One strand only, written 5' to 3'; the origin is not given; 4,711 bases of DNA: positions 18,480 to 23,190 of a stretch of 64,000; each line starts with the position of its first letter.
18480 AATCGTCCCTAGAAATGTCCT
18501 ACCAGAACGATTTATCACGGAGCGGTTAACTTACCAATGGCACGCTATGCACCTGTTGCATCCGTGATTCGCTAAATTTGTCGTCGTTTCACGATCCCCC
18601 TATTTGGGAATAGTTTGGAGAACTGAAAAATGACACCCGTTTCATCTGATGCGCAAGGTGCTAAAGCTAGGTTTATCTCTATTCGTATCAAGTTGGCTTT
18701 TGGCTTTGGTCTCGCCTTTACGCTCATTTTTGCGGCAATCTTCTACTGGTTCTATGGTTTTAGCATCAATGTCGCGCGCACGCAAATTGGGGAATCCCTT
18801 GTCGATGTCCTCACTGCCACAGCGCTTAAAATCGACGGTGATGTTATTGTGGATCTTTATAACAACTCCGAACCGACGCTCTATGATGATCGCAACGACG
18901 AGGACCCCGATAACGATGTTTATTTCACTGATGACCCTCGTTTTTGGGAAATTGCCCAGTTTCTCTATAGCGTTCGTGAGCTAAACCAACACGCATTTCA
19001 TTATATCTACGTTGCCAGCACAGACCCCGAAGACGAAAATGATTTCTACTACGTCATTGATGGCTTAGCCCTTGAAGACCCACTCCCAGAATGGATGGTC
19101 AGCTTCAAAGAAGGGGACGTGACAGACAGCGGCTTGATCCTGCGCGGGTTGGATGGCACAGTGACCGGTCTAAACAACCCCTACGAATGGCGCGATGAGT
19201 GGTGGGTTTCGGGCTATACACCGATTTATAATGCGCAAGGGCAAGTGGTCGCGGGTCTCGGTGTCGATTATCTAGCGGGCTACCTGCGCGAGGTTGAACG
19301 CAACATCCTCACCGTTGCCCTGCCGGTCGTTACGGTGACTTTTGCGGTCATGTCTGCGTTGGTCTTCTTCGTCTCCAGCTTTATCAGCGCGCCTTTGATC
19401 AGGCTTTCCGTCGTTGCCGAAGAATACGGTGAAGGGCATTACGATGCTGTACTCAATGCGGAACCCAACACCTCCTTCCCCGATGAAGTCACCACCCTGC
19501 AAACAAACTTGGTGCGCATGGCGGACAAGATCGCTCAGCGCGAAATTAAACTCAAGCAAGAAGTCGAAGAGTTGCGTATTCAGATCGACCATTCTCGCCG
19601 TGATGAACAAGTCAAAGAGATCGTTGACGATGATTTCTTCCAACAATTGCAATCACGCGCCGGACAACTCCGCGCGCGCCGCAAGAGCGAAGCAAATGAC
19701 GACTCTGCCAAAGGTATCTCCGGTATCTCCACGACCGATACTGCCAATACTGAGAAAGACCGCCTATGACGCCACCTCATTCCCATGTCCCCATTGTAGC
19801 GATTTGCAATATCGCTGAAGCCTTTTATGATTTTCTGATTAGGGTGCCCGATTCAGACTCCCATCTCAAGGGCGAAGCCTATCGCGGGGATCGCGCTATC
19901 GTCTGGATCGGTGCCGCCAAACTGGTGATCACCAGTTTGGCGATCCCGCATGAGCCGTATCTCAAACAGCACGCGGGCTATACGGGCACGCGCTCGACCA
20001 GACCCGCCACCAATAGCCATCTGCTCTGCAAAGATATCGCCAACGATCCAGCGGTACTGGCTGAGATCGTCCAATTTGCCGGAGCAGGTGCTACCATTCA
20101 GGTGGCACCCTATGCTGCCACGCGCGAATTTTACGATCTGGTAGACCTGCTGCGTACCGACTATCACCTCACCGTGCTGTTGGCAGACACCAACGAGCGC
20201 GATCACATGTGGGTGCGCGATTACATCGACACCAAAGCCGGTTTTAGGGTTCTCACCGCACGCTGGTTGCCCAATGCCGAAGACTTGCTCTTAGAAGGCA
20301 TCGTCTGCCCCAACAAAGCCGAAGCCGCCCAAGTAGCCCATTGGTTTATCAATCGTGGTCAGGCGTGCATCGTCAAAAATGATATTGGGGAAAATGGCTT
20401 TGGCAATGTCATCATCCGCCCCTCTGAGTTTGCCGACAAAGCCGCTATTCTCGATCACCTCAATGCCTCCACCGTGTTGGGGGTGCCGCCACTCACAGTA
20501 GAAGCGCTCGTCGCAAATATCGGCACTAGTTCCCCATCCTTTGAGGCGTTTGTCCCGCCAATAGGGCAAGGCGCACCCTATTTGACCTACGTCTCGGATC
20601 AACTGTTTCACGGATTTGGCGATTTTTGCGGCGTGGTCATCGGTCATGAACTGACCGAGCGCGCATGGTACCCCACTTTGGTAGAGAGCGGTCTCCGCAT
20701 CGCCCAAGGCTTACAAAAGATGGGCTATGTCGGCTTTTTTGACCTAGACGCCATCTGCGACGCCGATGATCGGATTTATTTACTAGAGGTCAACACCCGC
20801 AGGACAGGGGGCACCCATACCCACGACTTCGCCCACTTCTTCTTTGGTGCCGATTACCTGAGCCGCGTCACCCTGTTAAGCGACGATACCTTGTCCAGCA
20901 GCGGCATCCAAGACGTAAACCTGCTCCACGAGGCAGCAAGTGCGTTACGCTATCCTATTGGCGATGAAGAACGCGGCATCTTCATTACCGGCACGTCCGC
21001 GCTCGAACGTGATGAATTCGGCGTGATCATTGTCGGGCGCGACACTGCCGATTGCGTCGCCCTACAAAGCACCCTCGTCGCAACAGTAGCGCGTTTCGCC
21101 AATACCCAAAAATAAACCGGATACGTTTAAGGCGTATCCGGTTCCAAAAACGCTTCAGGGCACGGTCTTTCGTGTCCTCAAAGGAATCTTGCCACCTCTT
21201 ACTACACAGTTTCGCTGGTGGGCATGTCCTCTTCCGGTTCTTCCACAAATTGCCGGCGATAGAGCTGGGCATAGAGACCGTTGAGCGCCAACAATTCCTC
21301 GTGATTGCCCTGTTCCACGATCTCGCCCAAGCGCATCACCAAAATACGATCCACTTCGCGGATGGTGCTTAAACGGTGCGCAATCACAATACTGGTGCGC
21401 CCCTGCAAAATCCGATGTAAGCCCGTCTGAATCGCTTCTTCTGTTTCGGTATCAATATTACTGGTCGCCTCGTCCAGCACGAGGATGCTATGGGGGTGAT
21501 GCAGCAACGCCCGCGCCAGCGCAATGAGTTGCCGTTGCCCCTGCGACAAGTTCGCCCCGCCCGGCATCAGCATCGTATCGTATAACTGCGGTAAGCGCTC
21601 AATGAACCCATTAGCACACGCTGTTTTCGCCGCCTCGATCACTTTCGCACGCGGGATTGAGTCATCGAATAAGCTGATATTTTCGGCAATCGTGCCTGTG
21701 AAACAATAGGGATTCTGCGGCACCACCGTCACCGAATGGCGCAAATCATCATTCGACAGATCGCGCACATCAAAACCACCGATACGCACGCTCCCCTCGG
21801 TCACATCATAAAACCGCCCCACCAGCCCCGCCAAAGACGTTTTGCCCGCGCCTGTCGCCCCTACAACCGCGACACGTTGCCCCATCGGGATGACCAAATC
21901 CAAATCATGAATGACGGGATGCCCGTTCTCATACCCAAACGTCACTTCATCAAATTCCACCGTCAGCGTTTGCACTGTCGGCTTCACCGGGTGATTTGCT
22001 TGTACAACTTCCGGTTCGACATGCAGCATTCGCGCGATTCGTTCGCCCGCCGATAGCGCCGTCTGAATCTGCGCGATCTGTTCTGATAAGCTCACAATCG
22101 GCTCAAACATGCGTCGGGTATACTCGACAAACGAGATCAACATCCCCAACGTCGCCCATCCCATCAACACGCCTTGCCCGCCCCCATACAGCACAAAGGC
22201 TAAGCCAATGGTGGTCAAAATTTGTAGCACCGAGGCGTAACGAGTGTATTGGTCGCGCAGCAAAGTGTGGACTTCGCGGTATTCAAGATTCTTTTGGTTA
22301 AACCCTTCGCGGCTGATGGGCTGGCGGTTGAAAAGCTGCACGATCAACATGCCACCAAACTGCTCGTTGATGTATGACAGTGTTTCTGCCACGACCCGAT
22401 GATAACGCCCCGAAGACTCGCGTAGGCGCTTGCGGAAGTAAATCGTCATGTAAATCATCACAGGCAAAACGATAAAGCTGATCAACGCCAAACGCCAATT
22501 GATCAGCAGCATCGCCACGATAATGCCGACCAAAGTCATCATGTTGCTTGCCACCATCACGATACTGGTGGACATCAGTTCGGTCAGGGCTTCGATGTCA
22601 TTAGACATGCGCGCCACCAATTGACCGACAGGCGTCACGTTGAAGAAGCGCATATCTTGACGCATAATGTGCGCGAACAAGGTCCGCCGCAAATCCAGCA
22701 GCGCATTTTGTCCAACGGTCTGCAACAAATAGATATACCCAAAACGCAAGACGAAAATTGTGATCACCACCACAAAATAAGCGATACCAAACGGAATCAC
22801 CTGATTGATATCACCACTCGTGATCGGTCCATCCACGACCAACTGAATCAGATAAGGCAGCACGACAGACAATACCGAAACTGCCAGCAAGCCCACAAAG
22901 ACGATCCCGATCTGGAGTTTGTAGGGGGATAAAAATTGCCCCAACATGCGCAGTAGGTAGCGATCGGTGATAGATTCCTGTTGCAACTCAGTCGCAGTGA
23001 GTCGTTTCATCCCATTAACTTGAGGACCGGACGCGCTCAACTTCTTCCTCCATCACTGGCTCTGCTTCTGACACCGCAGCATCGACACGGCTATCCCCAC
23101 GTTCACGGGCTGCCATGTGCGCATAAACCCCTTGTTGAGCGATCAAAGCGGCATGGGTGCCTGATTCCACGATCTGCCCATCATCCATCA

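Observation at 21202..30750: Operon with three dissimilar ATP-grasp ligases, a cytoplasmic subtilase, an esterase and a heterodimeric ABC exporter: candidate uncharacterised peptide-ligation system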

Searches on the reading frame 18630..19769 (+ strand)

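Call 3: search_protein_families(library=pfam, proteins=[window:18630-19769:+], max_evalue=0.01)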
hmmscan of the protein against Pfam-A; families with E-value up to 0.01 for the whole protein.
window:18630-19769:+ (379 aa): 1 family
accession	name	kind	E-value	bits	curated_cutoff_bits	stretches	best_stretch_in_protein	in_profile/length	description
PF00672.30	HAMP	-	0.00014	22.5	25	1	247-302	1-52/53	HAMP domain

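Call 4: search_protein_families(library=ncbifam, proteins=[window:18630-19769:+], max_evalue=0.01)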
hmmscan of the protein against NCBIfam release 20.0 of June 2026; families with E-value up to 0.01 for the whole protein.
window:18630-19769:+ (379 aa): 1 family
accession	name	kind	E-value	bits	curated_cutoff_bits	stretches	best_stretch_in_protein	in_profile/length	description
NF038263.1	prot_phos_SiaA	equivalog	3.2e-06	26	700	1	224-324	305-402/658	biofilm regulation protein phosphatase SiaA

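Call 61: search_protein_families(library=padloc, proteins=[window:18630-19769:+], max_evalue=0.001)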
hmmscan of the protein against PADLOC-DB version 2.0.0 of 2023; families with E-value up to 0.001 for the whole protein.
window:18630-19769:+ (379 aa): 0 families

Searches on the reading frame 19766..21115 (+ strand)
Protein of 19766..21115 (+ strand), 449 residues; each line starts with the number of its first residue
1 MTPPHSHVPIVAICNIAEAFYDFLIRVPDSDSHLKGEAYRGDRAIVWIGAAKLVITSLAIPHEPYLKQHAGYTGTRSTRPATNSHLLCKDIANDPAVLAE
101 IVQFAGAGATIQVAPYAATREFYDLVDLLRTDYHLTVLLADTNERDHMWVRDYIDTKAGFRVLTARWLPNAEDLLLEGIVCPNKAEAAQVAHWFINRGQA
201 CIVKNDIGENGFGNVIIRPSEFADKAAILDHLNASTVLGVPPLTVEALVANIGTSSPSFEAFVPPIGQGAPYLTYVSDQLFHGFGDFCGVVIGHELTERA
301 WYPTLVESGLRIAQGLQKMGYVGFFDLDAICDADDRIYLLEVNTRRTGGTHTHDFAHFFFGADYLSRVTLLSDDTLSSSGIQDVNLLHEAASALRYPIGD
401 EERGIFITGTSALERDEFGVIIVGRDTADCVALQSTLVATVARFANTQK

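Call 3: search_protein_families(library=pfam, proteins=[window:19766-21115:+], max_evalue=0.01)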
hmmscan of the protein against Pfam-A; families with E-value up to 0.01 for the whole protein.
window:19766-21115:+ (449 aa): 0 families

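Call 4: search_protein_families(library=ncbifam, proteins=[window:19766-21115:+], max_evalue=0.01)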
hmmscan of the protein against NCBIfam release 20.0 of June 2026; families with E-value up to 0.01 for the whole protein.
window:19766-21115:+ (449 aa): 3 families
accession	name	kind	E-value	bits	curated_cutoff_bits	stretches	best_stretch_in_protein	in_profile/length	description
NF005096.0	PRK06524.1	equivalog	3.4e-05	22.1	684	1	285-356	261-333/493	biotin carboxylase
NF042917.1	PAGG_GluLig_BesA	equivalog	0.00014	20.7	750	1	245-364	255-367/432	L-propargylglycine--L-glutamate ligase BesA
NF009406.0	PRK12767.1-5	equivalog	0.0089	15.1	271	0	313-356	239-280/327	carbamoyl phosphate synthase-like protein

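Call 41: search_solved_structures(query=window:19766-21115:+, max_evalue=1)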
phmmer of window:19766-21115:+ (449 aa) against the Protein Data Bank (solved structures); distinct sequences matched with E-value up to 1: 4.
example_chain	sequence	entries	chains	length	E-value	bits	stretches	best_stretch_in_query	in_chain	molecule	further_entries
8ynd_A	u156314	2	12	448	4.8e-08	35.6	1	281-435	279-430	ATP-grasp peptide ligase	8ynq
3wvq_A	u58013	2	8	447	2.2e-05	26.9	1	299-355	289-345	PGM1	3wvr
8yi6_A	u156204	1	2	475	0.024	16.8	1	297-362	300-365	L-propargylglycine--L-glutamate ligase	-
7r8p_A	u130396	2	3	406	0.029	16.5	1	292-351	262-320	ATP-grasp domain-containing protein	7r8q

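Call 61: search_protein_families(library=padloc, proteins=[window:19766-21115:+], max_evalue=0.001)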
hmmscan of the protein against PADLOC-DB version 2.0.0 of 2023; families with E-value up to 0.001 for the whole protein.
window:19766-21115:+ (449 aa): 0 families

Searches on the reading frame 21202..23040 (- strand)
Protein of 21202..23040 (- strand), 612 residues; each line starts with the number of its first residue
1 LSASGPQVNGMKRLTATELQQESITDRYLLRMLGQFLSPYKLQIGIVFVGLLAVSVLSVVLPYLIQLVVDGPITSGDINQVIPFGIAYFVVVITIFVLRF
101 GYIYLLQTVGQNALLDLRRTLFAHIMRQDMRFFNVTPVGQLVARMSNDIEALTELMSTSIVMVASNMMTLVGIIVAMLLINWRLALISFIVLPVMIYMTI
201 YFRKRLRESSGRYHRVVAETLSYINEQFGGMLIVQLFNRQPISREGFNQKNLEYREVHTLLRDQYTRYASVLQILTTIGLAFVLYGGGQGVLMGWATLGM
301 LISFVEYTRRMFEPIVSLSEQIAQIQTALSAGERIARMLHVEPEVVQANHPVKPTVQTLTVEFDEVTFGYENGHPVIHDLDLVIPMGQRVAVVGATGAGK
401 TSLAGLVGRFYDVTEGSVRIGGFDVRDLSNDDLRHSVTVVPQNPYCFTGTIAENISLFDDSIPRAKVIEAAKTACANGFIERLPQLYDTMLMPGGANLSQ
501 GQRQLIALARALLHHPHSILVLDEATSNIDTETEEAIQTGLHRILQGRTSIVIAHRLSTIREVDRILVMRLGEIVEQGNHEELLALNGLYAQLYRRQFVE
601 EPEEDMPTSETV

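Call 3: search_protein_families(library=pfam, proteins=[window:21202-23040:-], max_evalue=0.01)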
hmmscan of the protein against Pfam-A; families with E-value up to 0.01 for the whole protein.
window:21202-23040:- (612 aa): 4 families
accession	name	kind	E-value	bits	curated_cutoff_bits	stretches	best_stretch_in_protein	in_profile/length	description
PF00664.28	ABC_membrane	-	1.7e-47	162.8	28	1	45-313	2-272/274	ABC transporter transmembrane region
PF00005.33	ABC_tran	-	3.2e-22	80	25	1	378-527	2-137/137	ABC transporter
PF02463.25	SMC_N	-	6e-07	29.5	40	1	243-569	109-211/220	RecF/RecN/SMC N terminal domain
PF13401.12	AAA_22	-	0.0096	16.7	27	0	390-529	8-96/130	AAA domain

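Call 4: search_protein_families(library=ncbifam, proteins=[window:21202-23040:-], max_evalue=0.01)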
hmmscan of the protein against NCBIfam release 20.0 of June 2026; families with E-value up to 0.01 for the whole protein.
window:21202-23040:- (612 aa): 184 families (the best 25 are shown)
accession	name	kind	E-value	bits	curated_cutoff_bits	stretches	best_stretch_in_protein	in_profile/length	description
TIGR02204.1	MsbA_rel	hypoth_equivalog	4.2e-124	415.3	780.4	1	28-598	4-576/576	ABC transporter, permease/ATP-binding protein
TIGR02203.1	MsbA_lipidA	equivalog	2.9e-119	399.2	602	1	35-599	7-571/572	lipid A export permease/ATP-binding protein MsbA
NF052233.1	CphA_assoc_ABC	equivalog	9.3e-118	394.6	880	1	16-604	158-750/766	cyanophycin metabolism-associated ABC transporter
NF008381.0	PRK11176.1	equivalog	7.5e-107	358.1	867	1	28-599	11-581/582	lipid A ABC transporter ATP-binding protein/permease MsbA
TIGR00958.1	3a01208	subfamily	1.5e-101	340.8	874.6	1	17-593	138-710/711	antigen peptide transporter 2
NF045513.1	HepA_fam_ABC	equivalog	1.8e-98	330.6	725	1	91-597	100-609/610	heterocyst formation ABC transporter subunit HepA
TIGR03796.1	NHLM_micro_ABC1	equivalog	1e-94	318.2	853.3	1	37-594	149-709/710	NHLP family bacteriocin export ABC transporter peptidase/permease/ATPase subunit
TIGR01846.1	type_I_sec_HlyB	subfamily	3.8e-94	316.3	725.55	1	40-597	137-692/694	type I secretion system permease/ATPase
NF008056.1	PRK10790.1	equivalog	6.8e-94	315.4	746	1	31-601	12-579/584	SmdB family multidrug efflux ABC transporter permease/ATP-binding protein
TIGR03375.1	type_I_sec_LssB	subfamily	2.9e-89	300.2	693.1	1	44-585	151-690/696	type I secretion system permease/ATPase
NF010178.0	PRK13657.1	equivalog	1.3e-88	298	733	1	32-605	10-578/588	glucan ABC transporter ATP-binding protein/ permease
NF000475.1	tet_ABC_46_B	exception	5.6e-87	292.6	1250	1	45-594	19-571/578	tetracycline efflux ABC transporter Tet(46) subunit B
TIGR01193.1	bacteriocin_ABC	subfamily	1.4e-85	288.2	523.85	1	38-595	152-707/708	peptide cleavage/export ABC transporter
NF008055.0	PRK10789.1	equivalog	4.4e-83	279.7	845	1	36-608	11-582/590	SmdA family multidrug ABC transporter permease/ATP-binding protein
TIGR03797.1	NHLM_micro_ABC2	equivalog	4.4e-77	260.1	709.4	1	32-597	126-685/686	NHLP bacteriocin export ABC transporter permease/ATPase subunit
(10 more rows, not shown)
